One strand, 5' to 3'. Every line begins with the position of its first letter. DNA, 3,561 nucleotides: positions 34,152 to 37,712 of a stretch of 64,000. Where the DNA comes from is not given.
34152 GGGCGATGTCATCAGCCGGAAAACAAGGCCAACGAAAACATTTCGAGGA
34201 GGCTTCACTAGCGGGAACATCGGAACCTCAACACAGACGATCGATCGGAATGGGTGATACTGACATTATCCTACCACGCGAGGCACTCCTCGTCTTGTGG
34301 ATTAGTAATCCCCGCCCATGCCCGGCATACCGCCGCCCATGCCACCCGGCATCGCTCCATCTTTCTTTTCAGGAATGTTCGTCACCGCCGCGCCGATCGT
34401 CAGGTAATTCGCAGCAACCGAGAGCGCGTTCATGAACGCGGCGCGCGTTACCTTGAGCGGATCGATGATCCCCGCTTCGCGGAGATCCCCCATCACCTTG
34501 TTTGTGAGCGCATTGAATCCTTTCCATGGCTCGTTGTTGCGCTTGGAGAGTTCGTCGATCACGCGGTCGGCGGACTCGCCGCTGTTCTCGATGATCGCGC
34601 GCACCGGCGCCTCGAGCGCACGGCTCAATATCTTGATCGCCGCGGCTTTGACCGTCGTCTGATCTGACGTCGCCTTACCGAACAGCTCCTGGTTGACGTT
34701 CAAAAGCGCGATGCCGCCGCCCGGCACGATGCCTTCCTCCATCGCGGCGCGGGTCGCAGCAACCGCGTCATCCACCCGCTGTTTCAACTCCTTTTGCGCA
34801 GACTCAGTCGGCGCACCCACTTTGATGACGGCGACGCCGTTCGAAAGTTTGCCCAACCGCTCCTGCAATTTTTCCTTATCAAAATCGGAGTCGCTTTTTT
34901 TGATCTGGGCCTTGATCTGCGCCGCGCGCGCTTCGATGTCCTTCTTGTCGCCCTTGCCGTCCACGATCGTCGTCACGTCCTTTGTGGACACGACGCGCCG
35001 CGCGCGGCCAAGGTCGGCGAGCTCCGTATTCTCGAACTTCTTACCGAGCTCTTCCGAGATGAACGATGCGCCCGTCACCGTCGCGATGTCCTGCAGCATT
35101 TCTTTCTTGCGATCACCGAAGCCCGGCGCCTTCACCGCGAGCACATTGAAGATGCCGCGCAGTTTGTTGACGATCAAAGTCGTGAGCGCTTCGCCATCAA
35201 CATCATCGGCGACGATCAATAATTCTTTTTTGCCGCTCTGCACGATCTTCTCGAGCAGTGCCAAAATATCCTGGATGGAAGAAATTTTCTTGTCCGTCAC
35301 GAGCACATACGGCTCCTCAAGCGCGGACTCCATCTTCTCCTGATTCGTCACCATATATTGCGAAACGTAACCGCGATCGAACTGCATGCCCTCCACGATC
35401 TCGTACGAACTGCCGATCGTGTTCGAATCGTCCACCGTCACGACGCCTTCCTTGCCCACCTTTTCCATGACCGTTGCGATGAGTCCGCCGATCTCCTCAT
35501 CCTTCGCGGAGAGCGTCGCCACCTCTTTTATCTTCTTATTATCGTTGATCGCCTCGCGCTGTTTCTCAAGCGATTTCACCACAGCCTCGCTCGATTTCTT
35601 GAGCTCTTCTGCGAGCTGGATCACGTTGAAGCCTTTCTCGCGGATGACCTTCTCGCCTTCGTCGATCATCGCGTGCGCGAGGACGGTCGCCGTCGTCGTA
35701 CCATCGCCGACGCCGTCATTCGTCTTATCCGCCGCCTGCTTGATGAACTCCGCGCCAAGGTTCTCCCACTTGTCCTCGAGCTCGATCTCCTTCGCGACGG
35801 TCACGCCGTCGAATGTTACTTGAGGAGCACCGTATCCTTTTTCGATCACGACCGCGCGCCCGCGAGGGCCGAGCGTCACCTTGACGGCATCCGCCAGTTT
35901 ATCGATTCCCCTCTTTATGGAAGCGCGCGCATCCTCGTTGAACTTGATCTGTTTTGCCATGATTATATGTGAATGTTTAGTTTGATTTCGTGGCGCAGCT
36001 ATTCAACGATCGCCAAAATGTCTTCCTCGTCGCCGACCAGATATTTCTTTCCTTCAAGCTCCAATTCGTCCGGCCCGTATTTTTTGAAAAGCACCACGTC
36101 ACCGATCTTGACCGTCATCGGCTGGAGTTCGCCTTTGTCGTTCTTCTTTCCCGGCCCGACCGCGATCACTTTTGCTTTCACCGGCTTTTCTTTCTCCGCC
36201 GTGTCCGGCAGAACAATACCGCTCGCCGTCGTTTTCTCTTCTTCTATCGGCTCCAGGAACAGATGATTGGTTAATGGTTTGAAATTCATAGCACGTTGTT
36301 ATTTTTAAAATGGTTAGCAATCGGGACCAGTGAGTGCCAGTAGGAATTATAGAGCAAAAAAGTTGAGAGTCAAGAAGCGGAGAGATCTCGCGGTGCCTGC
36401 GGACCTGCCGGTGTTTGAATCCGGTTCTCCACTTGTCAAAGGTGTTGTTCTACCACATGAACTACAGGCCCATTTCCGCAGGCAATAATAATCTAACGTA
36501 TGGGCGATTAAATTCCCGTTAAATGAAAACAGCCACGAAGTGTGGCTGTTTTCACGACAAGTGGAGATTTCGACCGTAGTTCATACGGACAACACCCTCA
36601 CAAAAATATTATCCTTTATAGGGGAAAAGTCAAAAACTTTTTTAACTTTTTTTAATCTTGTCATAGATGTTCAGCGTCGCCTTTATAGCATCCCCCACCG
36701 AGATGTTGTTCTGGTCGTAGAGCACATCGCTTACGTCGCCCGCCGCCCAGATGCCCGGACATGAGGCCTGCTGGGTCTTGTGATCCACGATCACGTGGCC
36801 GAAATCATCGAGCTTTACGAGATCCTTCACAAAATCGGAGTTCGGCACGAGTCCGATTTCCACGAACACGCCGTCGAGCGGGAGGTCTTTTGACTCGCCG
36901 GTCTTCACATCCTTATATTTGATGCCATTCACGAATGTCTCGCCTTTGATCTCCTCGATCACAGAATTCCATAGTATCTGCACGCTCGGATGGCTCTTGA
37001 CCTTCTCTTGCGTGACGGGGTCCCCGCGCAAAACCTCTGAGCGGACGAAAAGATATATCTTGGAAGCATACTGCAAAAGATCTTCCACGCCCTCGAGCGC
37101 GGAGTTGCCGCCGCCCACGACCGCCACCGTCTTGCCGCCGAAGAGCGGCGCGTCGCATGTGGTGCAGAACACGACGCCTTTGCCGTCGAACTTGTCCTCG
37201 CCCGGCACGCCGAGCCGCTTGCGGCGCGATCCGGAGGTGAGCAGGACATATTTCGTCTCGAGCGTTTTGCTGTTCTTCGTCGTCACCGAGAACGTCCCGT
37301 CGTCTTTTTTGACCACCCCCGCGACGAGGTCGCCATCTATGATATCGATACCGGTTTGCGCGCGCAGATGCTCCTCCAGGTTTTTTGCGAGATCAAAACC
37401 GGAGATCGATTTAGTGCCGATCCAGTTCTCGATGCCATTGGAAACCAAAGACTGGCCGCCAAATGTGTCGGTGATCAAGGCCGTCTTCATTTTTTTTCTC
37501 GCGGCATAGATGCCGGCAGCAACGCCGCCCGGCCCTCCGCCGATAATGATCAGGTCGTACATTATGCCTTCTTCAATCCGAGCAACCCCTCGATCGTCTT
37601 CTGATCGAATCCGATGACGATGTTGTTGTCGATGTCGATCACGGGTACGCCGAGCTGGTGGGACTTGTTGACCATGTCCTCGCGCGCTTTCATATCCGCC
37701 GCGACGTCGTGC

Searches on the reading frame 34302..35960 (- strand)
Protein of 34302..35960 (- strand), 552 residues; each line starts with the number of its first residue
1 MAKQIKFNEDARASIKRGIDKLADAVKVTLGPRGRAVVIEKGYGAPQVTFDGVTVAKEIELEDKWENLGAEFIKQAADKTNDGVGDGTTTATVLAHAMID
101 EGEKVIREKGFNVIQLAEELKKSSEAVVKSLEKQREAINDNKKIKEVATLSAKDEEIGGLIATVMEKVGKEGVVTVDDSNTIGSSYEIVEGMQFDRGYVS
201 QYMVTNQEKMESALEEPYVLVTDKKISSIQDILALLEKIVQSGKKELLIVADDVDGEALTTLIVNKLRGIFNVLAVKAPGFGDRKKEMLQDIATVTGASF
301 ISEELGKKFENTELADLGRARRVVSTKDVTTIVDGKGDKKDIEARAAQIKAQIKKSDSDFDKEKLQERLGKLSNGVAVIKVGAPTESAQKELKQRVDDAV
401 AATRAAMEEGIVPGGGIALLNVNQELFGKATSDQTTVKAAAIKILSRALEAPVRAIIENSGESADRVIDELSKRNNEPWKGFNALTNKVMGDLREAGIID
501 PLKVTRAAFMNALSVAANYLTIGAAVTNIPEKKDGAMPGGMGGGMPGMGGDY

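Call 67: search_protein_families(library=pfam, proteins=[window:34302-35960:-], max_evalue=0.00001)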
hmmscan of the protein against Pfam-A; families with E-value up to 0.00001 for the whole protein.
window:34302-35960:- (552 aa): 1 family
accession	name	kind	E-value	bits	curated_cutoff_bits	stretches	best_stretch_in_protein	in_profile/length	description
PF00118.29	Cpn60_TCP1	-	1.7e-67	228.7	34.3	1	22-524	1-484/490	TCP-1/cpn60 chaperonin family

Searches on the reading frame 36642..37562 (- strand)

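Call 67: search_protein_families(library=pfam, proteins=[window:36642-37562:-], max_evalue=0.00001)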
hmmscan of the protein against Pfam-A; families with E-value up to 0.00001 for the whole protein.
window:36642-37562:- (306 aa): 6 families
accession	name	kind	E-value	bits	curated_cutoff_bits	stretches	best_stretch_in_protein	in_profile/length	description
PF07992.20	Pyr_redox_2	-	1.2e-42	146.8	26.1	1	2-280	1-279/291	Pyridine nucleotide-disulphide oxidoreductase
PF13738.12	Pyr_redox_3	-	2.4e-21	76.7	30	1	69-275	93-305/305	Pyridine nucleotide-disulphide oxidoreductase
PF00070.33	Pyr_redox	-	2.8e-13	50.6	22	1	146-217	2-80/82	Pyridine nucleotide-disulphide oxidoreductase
PF12831.13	FAD_oxidored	-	2.9e-06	27.3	27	0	3-37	1-37/416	FAD dependent oxidoreductase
PF03486.20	HI0933_like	-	4.1e-06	26.9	50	0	3-31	2-30/244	HI0933-like protein Rossmann domain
PF00890.30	FAD_binding_2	-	6.1e-06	26.1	20.4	0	3-49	1-49/414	FAD binding domain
